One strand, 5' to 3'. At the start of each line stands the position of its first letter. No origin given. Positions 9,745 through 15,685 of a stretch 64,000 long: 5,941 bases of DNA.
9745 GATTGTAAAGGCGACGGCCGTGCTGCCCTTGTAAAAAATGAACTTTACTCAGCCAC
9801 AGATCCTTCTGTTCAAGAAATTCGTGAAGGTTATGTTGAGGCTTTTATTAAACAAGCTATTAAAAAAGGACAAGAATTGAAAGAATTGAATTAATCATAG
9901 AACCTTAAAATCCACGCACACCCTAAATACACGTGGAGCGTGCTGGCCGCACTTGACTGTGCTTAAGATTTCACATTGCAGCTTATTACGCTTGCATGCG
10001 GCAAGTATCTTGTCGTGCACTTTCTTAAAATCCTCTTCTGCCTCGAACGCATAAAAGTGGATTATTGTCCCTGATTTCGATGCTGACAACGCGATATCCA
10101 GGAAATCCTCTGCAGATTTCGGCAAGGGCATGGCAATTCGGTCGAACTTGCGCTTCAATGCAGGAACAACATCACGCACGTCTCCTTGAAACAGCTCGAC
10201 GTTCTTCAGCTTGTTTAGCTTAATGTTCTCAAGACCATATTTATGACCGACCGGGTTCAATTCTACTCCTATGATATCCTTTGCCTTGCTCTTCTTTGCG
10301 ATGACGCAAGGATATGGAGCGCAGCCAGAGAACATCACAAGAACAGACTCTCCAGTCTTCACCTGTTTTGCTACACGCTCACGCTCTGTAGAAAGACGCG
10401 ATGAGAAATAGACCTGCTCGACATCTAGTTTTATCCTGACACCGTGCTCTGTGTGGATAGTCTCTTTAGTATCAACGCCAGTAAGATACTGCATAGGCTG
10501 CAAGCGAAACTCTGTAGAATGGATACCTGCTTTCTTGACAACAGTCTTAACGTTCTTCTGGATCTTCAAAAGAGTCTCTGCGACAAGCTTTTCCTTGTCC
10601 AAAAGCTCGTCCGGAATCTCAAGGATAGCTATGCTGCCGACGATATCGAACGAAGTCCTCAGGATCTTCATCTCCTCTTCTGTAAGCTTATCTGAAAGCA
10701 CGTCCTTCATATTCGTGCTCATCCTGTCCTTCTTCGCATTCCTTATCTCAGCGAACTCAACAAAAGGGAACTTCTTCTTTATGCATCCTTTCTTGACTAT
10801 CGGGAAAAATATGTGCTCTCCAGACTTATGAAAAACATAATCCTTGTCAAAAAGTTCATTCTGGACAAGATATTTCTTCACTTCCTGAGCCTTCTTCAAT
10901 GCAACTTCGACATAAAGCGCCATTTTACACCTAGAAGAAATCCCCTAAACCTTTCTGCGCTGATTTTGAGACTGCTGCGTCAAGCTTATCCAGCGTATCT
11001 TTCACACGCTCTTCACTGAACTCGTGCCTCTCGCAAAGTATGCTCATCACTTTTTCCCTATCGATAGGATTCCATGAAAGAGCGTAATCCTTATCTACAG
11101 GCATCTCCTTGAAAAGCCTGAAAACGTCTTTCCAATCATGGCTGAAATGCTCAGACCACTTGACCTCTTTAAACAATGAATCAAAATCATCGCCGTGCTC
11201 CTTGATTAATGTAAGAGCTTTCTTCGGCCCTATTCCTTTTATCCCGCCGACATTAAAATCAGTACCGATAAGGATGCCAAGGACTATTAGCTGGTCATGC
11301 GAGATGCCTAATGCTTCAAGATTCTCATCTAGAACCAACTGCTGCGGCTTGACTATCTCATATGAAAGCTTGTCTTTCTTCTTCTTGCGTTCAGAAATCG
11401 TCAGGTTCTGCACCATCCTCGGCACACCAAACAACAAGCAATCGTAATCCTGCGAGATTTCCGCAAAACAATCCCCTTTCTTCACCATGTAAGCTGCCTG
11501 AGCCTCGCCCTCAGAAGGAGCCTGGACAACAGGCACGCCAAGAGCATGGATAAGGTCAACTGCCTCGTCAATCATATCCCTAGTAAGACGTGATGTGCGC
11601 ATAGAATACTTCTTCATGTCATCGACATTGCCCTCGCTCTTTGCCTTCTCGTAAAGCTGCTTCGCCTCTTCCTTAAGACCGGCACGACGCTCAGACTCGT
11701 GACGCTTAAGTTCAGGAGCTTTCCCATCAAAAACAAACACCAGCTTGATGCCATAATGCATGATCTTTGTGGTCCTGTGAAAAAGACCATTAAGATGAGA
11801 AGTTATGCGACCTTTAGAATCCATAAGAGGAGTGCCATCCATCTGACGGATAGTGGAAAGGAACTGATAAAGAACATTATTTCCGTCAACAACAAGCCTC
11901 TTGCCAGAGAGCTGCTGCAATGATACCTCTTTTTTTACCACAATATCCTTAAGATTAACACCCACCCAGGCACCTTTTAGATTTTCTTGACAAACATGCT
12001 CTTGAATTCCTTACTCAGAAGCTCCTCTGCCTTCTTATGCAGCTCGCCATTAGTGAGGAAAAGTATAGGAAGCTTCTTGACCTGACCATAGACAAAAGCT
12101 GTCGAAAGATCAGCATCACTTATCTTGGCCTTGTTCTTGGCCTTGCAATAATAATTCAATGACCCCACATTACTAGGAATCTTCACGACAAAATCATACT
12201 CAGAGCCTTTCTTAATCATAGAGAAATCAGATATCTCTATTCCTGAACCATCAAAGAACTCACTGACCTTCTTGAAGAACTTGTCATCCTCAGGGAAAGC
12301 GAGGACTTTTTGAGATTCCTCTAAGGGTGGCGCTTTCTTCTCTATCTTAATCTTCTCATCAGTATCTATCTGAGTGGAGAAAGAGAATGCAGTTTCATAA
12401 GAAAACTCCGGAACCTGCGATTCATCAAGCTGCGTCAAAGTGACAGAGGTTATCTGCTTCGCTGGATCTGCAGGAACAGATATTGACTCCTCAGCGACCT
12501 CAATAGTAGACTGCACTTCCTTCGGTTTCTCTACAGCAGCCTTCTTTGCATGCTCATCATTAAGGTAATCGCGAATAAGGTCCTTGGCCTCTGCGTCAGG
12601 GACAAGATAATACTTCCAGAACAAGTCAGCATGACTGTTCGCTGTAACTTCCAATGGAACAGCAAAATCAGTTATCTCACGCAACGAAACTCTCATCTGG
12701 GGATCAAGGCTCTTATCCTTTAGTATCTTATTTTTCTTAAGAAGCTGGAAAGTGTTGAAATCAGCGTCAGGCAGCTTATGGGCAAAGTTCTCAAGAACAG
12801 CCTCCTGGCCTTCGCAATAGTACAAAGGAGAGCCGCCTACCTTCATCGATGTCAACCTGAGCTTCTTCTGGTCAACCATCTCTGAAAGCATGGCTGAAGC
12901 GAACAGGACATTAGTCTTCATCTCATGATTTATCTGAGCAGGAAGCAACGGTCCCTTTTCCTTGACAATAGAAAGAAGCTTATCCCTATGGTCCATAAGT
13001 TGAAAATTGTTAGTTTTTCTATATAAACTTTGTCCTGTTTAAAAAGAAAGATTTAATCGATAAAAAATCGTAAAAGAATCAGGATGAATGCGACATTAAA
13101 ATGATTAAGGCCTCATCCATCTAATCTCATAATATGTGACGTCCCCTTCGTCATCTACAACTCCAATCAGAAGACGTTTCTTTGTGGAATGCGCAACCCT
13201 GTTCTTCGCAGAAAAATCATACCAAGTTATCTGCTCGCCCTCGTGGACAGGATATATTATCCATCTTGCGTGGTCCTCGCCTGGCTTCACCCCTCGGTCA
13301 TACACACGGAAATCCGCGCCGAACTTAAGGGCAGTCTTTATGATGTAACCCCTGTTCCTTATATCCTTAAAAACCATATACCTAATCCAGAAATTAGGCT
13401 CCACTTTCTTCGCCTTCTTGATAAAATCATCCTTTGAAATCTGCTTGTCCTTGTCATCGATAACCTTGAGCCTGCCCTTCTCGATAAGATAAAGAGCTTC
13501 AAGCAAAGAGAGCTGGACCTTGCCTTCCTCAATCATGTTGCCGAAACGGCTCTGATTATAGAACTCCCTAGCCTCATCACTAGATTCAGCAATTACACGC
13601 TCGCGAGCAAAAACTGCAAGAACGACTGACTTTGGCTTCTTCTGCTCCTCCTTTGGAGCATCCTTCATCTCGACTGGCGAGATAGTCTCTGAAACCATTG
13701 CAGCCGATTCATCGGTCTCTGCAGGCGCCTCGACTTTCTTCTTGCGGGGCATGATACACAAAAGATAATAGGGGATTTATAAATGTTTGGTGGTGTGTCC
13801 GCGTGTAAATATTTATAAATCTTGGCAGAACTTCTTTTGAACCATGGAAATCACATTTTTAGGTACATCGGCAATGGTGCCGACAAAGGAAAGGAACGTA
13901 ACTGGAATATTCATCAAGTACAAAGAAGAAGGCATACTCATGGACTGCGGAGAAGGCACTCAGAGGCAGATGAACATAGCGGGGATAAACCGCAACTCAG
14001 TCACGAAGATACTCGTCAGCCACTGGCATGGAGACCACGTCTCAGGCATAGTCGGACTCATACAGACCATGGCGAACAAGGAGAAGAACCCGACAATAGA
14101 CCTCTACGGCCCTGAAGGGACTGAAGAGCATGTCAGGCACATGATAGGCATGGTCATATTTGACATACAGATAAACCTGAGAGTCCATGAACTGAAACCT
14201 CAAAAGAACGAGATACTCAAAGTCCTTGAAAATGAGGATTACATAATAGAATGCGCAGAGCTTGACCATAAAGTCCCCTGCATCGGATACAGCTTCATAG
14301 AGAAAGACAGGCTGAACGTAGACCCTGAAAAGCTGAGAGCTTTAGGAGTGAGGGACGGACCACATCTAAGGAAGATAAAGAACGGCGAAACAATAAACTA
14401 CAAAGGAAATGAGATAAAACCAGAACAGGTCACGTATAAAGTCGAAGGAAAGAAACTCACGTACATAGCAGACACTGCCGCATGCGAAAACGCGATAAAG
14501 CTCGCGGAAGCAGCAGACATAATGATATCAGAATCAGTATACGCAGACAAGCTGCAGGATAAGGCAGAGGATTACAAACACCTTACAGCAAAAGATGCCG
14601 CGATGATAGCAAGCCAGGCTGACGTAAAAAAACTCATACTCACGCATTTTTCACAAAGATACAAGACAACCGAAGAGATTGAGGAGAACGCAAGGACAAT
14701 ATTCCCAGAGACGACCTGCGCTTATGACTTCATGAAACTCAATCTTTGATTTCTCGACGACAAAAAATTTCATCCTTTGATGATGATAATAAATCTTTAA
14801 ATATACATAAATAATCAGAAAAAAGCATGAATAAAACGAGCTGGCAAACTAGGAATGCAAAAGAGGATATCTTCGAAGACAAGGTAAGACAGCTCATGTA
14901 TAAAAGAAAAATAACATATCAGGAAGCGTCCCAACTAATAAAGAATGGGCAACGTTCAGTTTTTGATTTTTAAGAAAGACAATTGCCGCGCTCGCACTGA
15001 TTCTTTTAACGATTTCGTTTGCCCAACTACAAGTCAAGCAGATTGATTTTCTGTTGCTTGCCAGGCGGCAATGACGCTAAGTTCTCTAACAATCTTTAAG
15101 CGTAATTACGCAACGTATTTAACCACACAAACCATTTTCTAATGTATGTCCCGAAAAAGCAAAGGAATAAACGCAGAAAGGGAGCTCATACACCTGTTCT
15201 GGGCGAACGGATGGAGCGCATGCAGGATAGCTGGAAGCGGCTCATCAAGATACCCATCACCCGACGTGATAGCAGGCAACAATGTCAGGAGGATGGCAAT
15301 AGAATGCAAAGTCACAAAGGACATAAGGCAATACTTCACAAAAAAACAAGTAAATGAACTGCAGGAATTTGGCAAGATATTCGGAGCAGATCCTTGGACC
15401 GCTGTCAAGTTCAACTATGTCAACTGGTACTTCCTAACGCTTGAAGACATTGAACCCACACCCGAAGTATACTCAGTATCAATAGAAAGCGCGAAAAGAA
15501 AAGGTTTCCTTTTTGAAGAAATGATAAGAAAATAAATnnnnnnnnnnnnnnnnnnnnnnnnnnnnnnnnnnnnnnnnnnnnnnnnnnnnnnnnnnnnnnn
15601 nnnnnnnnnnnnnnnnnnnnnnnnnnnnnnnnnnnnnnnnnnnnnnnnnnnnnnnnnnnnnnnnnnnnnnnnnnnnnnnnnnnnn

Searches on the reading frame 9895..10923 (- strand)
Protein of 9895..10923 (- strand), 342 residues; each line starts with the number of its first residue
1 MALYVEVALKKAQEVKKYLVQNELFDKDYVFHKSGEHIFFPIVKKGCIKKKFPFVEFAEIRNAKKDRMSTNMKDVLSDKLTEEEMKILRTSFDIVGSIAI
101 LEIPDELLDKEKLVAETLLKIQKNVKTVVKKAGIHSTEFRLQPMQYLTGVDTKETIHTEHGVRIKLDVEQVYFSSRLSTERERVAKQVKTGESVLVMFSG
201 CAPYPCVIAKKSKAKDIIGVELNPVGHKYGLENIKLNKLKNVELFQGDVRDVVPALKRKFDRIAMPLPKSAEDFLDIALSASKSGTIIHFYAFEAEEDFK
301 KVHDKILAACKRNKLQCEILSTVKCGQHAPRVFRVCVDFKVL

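Call 61: search_protein_families(library=pfam, proteins=[window:9895-10923:-], max_evalue=0.0001)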
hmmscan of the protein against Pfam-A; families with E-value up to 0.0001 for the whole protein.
window:9895-10923:- (342 aa): 3 families
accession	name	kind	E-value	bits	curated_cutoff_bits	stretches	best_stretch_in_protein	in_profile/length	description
PF02475.24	TRM5-TYW2_MTfase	-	3.8e-47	160.7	28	1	155-315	1-161/164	TRM5/TYW2 methyltransferase domain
PF25133.1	TYW2_N_2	-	1.3e-19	70.5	27.7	1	72-152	1-79/79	TYW2 N-terminal domain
PF18093.7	Trm5_N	-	8.5e-06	25.9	22.7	1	6-44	3-41/47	tRNA methyltransferase 5 N-terminal domain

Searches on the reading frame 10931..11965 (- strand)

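Call 61: search_protein_families(library=pfam, proteins=[window:10931-11965:-], max_evalue=0.0001)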
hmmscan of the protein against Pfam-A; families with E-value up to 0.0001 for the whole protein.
window:10931-11965:- (344 aa): 2 families
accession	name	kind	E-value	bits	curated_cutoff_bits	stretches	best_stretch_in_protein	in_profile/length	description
PF00867.23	XPG_I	-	1.3e-25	90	24.9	1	143-236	1-89/89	XPG I-region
PF00752.23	XPG_N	-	3.1e-20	72.9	22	1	10-99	15-99/101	XPG N-terminal domain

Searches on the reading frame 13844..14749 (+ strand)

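Call 62: search_protein_families(library=pfam, proteins=[window:13844-14749:+], max_evalue=0.0001)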
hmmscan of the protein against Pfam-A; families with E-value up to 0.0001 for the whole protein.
window:13844-14749:+ (301 aa): 3 families
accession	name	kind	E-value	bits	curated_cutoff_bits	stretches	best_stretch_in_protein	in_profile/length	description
PF12706.13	Lactamase_B_2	-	4.3e-18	66.1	27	2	31-145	3-115/200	Beta-lactamase superfamily domain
PF00753.33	Lactamase_B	-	3.9e-09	37.2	22.7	1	18-78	5-69/196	Metallo-beta-lactamase superfamily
PF23023.1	Anti-Pycsar_Apyc1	-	5.5e-05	23.2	50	1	3-89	5-89/250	Anti-Pycsar protein Apyc1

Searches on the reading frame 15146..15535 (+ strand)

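Call 62: search_protein_families(library=pfam, proteins=[window:15146-15535:+], max_evalue=0.0001)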
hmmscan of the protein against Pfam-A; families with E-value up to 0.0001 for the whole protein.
window:15146-15535:+ (129 aa): 1 family
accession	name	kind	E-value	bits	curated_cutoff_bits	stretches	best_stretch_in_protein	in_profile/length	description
PF01870.24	Hjc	-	8.6e-28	96.6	21.1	1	10-100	2-92/93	Archaeal holliday junction resolvase (hjc)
